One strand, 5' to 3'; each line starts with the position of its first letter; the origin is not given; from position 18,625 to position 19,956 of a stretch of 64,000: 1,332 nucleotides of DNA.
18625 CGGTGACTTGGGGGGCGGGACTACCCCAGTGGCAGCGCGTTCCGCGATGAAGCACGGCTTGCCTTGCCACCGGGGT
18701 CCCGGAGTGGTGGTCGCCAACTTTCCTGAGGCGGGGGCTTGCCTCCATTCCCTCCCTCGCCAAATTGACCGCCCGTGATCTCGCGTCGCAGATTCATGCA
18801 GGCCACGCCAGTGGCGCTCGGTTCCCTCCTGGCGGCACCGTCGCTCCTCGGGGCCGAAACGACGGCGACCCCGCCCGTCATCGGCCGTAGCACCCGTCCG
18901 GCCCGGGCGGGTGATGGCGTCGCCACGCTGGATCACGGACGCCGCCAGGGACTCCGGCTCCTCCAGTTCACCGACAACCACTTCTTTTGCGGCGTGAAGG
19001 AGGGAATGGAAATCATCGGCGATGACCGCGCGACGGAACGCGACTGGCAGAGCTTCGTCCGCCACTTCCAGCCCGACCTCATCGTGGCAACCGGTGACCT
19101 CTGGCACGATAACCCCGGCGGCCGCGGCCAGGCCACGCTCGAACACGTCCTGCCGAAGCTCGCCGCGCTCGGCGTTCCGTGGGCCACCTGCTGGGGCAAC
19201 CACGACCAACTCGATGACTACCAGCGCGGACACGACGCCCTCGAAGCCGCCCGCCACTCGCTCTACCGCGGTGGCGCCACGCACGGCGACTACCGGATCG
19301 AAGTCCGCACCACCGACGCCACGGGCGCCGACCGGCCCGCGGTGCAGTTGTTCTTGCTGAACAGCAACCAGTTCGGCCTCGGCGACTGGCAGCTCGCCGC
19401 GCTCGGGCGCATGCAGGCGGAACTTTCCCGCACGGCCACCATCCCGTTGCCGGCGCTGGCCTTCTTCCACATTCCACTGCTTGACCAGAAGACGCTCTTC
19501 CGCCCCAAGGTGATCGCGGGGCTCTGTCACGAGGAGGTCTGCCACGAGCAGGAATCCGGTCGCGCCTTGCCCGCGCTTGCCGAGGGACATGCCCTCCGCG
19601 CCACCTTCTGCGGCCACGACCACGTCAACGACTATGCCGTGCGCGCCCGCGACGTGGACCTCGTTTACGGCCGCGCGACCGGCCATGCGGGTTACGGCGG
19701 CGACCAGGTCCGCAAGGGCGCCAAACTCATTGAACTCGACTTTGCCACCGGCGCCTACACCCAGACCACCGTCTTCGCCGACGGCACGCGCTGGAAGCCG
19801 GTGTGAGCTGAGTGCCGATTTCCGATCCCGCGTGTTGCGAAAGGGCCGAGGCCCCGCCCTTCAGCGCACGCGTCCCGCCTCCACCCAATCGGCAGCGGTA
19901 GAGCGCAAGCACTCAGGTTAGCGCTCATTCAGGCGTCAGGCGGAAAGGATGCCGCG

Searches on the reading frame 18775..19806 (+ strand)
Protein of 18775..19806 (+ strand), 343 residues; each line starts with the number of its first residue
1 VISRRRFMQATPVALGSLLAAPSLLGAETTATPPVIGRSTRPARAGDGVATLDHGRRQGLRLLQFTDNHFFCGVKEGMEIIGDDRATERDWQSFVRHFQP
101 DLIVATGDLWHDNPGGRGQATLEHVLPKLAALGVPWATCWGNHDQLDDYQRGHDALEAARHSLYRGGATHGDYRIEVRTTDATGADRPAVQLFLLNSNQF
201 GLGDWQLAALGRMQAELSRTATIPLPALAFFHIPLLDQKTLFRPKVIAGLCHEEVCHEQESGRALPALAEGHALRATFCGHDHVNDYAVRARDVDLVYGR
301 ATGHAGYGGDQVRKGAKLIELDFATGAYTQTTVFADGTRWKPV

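Call 12: search_protein_families(library=pfam, proteins=[window:18775-19806:+], max_evalue=0.001)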
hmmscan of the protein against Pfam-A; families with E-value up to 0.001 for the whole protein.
window:18775-19806:+ (343 aa): 1 family
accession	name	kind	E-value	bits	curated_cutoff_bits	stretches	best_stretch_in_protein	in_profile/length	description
PF00149.33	Metallophos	-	4.3e-08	34.3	21.5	1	60-284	1-190/191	Calcineurin-like phosphoesterase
